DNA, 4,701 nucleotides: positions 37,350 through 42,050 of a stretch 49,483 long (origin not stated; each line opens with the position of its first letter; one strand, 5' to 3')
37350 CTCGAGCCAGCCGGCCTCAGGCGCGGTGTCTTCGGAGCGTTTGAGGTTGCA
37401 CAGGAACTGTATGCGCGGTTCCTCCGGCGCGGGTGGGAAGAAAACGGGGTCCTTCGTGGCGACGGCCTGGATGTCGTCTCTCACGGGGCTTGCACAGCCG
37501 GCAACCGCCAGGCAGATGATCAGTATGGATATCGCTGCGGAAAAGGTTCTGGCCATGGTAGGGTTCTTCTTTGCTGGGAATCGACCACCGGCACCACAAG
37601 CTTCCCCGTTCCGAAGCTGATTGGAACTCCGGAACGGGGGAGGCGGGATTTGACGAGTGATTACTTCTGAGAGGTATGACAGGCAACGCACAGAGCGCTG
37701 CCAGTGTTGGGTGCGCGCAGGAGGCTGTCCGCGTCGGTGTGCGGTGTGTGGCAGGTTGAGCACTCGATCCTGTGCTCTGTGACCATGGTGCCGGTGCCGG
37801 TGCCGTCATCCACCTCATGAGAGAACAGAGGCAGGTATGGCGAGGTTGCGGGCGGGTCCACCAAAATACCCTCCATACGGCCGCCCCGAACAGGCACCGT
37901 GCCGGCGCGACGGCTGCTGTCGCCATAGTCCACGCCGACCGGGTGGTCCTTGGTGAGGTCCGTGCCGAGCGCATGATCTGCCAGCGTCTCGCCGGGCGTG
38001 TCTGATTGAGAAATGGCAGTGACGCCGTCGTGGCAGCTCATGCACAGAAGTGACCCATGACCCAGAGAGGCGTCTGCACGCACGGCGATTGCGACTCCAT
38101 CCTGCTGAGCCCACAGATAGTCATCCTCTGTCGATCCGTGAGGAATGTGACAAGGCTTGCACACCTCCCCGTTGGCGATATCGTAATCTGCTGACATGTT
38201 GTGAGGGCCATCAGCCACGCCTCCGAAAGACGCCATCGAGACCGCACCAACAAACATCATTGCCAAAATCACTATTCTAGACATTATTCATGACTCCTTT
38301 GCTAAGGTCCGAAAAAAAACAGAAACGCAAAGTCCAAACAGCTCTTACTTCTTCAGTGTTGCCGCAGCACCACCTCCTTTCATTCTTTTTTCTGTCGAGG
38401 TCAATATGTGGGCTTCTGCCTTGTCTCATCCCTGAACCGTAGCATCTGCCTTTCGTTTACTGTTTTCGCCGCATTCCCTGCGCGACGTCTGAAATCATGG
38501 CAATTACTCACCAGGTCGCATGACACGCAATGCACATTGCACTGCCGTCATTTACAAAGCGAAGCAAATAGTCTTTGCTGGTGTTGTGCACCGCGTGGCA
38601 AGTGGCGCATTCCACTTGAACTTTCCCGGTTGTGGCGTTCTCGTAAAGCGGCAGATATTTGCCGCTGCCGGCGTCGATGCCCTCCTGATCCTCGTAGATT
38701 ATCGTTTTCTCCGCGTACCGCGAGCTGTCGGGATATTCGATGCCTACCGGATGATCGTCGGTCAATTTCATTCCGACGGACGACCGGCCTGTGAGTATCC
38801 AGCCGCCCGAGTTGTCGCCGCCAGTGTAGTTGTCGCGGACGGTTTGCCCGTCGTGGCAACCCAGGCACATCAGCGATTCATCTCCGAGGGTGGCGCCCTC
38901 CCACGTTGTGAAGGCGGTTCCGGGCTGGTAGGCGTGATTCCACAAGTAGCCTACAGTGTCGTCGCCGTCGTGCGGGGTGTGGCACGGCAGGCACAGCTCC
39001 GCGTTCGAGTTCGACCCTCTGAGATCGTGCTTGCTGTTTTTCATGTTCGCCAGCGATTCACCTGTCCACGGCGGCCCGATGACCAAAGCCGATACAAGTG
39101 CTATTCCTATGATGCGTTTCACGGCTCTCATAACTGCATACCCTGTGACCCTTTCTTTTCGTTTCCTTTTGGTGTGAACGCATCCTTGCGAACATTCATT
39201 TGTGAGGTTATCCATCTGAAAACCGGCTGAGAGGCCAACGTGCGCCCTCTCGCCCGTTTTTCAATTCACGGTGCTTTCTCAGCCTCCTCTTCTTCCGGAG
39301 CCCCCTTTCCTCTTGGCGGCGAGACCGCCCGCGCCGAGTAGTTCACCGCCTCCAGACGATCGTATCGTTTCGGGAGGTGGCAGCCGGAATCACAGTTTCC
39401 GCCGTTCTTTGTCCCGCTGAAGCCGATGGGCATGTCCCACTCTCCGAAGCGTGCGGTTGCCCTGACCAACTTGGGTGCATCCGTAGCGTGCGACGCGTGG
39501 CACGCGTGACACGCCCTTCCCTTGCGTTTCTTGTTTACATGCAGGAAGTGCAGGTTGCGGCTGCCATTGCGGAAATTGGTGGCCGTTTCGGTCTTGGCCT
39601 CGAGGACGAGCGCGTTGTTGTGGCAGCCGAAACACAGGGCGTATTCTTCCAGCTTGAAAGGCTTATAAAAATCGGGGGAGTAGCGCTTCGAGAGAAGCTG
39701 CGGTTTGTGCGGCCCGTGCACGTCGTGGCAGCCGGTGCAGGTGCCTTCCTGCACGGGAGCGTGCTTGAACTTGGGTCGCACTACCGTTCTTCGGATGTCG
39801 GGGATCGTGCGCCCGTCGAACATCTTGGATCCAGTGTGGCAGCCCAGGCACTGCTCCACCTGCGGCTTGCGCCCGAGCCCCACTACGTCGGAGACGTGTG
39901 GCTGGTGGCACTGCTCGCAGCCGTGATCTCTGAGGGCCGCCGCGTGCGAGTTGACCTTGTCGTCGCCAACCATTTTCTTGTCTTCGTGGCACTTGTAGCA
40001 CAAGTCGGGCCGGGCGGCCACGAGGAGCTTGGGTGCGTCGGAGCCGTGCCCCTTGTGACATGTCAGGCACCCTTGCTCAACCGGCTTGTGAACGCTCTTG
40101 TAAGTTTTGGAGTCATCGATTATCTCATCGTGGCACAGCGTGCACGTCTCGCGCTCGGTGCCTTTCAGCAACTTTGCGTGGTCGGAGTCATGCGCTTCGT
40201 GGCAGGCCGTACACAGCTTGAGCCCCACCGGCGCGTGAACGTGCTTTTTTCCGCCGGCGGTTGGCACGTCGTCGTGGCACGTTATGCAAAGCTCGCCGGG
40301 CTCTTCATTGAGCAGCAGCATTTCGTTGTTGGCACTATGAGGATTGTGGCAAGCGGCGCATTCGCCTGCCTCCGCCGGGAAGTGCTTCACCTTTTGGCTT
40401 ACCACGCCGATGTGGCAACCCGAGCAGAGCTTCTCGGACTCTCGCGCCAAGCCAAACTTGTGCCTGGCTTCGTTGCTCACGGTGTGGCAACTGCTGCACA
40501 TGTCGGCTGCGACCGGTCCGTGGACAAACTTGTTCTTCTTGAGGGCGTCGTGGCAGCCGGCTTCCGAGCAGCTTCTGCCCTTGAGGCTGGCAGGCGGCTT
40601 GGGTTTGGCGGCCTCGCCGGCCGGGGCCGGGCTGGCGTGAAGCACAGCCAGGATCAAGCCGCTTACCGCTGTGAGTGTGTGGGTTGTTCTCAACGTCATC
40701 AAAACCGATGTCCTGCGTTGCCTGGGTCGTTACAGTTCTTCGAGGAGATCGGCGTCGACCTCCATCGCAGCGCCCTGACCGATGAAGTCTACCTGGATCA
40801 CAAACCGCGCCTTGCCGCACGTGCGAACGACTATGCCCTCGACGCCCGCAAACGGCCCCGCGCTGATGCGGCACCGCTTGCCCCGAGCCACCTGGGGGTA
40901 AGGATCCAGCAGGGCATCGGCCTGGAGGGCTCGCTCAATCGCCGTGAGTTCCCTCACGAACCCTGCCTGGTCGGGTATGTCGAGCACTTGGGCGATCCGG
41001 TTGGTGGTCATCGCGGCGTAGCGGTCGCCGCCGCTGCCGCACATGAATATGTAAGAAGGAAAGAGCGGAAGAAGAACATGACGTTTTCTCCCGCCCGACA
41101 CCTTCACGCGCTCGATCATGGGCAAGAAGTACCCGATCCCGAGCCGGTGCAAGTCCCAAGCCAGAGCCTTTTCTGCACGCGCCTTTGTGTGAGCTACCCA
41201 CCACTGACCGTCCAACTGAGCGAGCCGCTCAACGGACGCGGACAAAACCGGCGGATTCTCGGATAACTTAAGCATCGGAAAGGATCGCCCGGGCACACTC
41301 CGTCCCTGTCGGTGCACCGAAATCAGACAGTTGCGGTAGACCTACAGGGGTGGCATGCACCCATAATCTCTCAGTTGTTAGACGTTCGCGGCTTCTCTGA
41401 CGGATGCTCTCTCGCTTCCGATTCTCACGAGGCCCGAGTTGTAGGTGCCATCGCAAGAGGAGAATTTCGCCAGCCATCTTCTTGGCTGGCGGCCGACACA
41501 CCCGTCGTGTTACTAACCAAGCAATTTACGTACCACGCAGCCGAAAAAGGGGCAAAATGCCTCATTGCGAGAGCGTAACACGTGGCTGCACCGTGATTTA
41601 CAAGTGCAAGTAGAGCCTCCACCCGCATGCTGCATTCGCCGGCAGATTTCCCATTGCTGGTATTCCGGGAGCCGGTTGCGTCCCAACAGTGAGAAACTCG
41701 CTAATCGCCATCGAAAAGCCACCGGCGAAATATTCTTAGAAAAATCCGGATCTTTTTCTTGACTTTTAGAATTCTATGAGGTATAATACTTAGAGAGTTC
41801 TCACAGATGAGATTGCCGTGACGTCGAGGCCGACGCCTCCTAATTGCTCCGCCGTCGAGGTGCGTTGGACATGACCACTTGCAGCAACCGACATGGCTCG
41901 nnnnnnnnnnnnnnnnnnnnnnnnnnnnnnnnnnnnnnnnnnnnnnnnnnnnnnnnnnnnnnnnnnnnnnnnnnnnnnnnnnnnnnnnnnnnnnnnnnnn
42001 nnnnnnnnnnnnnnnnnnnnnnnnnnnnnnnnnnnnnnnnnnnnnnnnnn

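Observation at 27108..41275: Candidate new porin-cytochrome / extracellular electron transfer system led by a NusG paralog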

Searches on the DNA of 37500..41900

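Call 63: search_rna_families(source=window, start=37500, end=41900, threshold=evalue, max_evalue=1)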
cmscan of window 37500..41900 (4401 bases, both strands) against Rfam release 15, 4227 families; matches with E-value up to 1: 0.
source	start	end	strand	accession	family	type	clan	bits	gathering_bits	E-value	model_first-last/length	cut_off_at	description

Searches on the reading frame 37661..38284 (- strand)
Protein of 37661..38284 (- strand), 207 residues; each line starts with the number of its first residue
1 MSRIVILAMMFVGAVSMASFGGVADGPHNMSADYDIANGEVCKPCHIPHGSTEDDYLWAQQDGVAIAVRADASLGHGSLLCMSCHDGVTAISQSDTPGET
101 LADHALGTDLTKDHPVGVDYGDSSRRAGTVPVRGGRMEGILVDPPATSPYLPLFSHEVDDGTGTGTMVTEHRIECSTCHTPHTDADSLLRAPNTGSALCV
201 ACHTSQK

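Call 4: search_protein_families(library=pfam, proteins=[window:37661-38284:-], max_evalue=0.01)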
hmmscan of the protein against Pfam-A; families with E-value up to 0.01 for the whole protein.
window:37661-38284:- (207 aa): 4 families
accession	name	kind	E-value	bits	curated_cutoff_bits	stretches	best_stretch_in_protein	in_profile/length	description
PF09699.15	Paired_CXXCH_1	-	2.2e-13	50.1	20.6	2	174-206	8-39/41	Doubled CXXCH motif (Paired_CXXCH_1)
PF14522.11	Cytochrome_C7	-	3.2e-06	27.3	24.8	1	31-94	4-57/67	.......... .7 and related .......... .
PF14537.11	Cytochrom_c3_2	-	0.00011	23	25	0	171-203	56-78/79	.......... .3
PF22113.1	Mtrc-MtrF_II-IV_dom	-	0.00023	21.2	30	0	36-95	78-139/176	Outer membrane cytochrome MtrC/MtrF-like, domains II/IV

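Call 6: search_solved_structures(query=window:37661-38284:-, max_evalue=1, show_alignments=2)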
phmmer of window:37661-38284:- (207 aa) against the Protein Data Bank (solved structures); distinct sequences matched with E-value up to 1: 5.
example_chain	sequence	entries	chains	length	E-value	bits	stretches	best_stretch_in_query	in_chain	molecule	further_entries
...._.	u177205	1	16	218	7.8e-10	41.9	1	2-204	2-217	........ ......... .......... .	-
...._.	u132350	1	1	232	2.6e-09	40.2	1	15-204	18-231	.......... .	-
6r2q_A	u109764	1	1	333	0.0073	19.2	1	172-207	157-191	Cystathionine beta-synthase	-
6btm_A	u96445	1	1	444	0.3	13.9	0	69-204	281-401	Alternative Complex III subunit A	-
6vik_B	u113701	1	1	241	0.52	13.1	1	56-128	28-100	Rab-like protein 3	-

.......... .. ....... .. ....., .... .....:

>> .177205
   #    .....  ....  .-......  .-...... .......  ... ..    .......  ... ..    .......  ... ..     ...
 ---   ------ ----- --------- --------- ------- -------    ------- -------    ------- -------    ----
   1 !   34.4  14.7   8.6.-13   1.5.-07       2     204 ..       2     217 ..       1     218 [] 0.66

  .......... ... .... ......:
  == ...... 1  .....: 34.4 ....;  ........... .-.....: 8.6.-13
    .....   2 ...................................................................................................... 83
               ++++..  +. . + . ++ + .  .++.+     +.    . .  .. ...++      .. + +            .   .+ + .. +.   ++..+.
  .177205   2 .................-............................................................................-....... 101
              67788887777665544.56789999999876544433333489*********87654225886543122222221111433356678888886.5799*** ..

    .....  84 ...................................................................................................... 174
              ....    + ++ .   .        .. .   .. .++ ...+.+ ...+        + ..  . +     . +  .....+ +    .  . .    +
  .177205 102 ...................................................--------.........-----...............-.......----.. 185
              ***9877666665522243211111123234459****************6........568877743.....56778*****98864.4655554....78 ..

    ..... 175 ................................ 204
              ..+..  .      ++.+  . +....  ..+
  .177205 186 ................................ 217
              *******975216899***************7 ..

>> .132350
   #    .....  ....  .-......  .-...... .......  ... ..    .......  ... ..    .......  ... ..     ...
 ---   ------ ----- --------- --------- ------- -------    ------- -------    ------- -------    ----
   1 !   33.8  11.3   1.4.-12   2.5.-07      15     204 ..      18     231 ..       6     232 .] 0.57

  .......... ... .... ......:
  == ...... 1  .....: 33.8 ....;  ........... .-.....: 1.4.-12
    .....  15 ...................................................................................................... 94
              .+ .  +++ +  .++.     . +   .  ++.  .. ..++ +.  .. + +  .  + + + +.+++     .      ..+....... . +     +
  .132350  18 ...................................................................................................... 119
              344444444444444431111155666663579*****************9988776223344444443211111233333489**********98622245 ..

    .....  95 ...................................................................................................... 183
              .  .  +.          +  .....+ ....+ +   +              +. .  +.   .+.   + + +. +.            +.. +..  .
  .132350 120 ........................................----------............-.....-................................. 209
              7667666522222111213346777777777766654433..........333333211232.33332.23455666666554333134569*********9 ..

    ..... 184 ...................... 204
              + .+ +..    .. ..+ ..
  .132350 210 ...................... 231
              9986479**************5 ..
